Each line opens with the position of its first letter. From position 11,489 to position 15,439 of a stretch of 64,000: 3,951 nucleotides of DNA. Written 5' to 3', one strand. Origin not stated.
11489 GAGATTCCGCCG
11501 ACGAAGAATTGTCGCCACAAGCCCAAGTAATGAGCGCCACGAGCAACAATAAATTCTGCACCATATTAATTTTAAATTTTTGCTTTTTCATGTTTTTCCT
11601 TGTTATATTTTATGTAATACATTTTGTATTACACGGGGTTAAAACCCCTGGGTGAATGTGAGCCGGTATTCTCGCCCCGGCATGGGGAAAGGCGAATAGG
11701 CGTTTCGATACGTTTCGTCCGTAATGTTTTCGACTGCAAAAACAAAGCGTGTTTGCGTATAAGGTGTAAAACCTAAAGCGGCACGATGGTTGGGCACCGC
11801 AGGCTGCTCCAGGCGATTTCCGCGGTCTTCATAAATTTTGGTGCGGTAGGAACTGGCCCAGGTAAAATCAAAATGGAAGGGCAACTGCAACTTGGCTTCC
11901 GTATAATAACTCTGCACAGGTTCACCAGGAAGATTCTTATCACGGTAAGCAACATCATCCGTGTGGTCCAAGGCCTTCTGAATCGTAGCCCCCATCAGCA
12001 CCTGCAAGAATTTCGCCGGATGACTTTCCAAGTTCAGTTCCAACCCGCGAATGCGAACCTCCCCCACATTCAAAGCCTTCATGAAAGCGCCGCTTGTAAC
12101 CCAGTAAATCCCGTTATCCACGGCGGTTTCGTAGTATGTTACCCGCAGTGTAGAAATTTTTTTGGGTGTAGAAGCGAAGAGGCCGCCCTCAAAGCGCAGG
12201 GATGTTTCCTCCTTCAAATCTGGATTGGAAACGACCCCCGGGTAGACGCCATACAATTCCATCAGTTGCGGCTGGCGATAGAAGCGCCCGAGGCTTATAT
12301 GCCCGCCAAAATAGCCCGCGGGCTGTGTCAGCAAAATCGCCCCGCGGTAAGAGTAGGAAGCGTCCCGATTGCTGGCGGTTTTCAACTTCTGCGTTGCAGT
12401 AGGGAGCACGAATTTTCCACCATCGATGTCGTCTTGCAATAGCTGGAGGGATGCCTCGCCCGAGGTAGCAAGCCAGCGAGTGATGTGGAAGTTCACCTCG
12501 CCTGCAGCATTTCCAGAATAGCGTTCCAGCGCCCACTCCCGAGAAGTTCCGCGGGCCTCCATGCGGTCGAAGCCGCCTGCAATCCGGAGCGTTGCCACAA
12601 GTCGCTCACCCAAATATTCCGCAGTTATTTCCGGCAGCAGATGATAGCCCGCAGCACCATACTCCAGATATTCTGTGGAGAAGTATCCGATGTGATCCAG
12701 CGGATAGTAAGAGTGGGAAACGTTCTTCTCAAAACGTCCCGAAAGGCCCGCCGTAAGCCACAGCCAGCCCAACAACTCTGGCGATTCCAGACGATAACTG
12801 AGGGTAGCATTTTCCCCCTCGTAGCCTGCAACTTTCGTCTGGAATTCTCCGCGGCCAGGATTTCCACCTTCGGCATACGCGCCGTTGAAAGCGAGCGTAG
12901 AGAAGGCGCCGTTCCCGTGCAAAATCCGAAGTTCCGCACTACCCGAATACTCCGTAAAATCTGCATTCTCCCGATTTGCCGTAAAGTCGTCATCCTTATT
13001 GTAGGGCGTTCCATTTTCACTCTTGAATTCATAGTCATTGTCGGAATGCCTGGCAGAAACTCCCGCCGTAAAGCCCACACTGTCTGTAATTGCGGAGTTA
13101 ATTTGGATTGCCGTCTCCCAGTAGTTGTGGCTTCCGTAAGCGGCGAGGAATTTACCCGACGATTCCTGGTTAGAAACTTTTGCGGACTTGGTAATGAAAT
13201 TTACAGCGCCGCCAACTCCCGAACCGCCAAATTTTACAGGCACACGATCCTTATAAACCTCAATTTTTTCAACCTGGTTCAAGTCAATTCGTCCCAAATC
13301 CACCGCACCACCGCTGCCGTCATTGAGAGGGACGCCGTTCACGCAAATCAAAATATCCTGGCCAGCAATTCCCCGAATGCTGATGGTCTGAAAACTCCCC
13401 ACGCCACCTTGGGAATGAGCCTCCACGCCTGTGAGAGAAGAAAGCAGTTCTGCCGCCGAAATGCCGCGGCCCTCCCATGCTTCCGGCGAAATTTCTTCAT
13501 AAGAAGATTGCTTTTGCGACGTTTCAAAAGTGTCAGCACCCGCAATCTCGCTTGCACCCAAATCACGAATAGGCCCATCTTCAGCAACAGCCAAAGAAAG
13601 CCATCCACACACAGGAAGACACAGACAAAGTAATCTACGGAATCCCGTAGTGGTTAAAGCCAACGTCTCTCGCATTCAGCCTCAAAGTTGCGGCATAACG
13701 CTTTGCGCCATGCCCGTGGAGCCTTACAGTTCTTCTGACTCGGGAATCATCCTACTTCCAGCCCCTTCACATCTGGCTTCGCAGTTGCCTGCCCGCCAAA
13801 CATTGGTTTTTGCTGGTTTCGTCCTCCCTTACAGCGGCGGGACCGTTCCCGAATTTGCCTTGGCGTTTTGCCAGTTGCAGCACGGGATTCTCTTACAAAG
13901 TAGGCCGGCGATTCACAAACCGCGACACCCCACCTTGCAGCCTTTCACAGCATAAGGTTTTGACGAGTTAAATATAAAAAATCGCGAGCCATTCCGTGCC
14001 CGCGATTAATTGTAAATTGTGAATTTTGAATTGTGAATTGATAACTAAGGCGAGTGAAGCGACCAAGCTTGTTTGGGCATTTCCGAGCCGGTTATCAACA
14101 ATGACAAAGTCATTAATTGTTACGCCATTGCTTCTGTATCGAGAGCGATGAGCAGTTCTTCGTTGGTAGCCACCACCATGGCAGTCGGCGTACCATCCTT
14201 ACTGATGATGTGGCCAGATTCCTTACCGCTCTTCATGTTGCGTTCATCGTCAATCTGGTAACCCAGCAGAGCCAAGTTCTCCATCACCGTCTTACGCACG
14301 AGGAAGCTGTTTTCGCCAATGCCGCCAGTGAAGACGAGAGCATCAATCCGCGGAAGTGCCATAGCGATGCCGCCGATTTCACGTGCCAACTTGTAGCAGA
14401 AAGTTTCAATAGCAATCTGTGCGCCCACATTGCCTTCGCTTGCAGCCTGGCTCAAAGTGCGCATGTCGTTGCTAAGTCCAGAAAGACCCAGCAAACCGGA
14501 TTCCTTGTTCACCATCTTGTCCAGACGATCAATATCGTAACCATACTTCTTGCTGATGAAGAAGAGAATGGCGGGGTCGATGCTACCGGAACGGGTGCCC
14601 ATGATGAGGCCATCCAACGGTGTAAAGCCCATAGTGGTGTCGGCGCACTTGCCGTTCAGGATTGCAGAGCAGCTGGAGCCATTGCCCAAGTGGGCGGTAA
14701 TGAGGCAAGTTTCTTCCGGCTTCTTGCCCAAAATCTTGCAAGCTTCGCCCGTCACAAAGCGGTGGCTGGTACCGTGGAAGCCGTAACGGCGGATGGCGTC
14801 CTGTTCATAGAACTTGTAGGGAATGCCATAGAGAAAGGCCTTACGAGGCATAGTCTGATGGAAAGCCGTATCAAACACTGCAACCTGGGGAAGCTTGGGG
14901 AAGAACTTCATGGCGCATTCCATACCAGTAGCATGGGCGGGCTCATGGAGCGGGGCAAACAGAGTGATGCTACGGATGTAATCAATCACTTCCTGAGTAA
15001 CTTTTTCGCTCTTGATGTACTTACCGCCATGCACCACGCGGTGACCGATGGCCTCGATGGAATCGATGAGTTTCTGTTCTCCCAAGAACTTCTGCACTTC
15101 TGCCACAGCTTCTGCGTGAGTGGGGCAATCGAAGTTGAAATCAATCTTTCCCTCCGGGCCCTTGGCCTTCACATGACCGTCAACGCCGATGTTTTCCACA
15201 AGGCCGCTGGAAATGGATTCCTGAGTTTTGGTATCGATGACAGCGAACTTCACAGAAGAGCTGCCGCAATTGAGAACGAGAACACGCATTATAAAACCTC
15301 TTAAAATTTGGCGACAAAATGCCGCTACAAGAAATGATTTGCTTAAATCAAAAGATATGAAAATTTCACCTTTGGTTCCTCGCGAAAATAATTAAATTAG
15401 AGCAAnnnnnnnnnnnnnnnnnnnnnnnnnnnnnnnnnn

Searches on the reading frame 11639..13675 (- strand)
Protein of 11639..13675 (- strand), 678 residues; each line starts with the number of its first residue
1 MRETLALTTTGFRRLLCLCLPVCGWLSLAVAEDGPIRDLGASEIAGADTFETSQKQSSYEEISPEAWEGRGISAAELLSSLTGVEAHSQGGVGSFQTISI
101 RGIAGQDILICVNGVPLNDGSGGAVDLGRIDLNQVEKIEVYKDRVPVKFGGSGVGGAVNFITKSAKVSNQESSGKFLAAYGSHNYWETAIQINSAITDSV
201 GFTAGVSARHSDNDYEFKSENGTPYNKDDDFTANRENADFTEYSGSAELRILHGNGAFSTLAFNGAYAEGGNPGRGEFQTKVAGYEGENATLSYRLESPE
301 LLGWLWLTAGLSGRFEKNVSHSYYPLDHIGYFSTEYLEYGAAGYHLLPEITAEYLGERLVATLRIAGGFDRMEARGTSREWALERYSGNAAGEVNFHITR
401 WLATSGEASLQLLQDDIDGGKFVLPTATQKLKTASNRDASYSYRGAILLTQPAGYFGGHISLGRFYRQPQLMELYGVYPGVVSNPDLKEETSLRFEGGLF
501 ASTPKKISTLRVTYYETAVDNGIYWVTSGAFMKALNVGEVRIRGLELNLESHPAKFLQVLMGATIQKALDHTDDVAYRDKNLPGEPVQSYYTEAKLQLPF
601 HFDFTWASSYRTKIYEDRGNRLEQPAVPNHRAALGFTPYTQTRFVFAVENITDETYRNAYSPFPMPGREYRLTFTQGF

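Call 58: search_protein_families(library=pfam, proteins=[window:11639-13675:-], max_evalue=0.01)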
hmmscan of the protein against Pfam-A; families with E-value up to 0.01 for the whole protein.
window:11639-13675:- (678 aa): 1 family
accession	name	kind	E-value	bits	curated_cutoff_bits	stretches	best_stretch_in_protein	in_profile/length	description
PF07715.20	Plug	-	3.3e-17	63.4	23.9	1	69-157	19-107/107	TonB-dependent Receptor Plug Domain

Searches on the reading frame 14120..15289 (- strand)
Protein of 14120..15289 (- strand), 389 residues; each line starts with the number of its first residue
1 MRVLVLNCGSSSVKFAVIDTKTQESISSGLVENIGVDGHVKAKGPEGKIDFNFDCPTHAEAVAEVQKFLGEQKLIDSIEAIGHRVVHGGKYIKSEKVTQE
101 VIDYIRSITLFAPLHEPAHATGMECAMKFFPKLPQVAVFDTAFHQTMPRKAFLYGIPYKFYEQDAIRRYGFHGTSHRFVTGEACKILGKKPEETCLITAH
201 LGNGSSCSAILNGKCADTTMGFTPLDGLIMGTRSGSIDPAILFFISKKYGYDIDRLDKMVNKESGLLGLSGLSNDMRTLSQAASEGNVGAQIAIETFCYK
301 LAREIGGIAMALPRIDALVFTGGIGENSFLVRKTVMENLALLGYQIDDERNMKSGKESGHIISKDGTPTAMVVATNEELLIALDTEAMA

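Call 43: find_encoding_contigs(protein=window:14120-15289:-, flank=2500, max_places=10)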
Protein window:14120-15289:- (389 aa): 7 contigs read that carry it; 7 places shown.
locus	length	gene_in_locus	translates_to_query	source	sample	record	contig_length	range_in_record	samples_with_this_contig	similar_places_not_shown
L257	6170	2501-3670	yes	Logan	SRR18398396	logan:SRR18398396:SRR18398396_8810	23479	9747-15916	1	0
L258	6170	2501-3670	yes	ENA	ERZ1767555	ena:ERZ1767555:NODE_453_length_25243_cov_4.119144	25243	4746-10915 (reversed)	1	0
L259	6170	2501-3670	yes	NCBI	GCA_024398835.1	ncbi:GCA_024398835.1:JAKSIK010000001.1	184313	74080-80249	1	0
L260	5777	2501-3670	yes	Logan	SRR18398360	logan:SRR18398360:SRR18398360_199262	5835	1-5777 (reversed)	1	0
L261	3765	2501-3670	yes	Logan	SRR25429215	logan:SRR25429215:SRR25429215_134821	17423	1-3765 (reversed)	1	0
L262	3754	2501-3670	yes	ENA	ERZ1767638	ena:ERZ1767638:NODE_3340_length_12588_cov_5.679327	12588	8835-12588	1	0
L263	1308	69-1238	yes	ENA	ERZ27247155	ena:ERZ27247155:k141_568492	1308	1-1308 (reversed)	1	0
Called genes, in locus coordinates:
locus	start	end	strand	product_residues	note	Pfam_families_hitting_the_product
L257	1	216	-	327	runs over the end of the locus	PF20030:bpMoxR, PF07726:AAA_3, PF07728:AAA_5, PF17863:AAA_lid_2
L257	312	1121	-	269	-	PF13584:BatD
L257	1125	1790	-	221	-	PF00300:His_Phos_1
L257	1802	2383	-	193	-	PF01569:PAP2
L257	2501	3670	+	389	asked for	PF00871:Acetate_kinase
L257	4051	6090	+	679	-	PF07715:Plug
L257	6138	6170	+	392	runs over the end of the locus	-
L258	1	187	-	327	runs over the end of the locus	PF20030:bpMoxR, PF07726:AAA_3, PF07728:AAA_5, PF17863:AAA_lid_2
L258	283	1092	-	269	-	PF13584:BatD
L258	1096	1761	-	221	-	PF00300:His_Phos_1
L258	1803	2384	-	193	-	PF01569:PAP2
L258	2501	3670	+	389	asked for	PF00871:Acetate_kinase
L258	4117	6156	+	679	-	PF07715:Plug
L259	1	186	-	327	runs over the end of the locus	PF20030:bpMoxR, PF07726:AAA_3, PF07728:AAA_5, PF17863:AAA_lid_2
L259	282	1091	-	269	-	PF13584:BatD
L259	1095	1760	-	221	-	PF00300:His_Phos_1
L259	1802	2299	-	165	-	PF01569:PAP2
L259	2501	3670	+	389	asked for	PF00871:Acetate_kinase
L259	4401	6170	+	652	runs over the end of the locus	PF07715:Plug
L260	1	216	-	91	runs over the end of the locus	?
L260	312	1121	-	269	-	PF13584:BatD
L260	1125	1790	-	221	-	PF00300:His_Phos_1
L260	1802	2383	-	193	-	PF01569:PAP2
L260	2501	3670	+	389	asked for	PF00871:Acetate_kinase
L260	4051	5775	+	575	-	?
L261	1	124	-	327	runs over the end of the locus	PF20030:bpMoxR, PF07726:AAA_3, PF07728:AAA_5, PF17863:AAA_lid_2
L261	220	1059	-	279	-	PF13584:BatD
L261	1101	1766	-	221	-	PF00300:His_Phos_1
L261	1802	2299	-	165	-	PF01569:PAP2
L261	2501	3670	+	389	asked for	PF00871:Acetate_kinase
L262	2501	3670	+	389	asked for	PF00871:Acetate_kinase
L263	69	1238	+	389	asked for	PF00871:Acetate_kinase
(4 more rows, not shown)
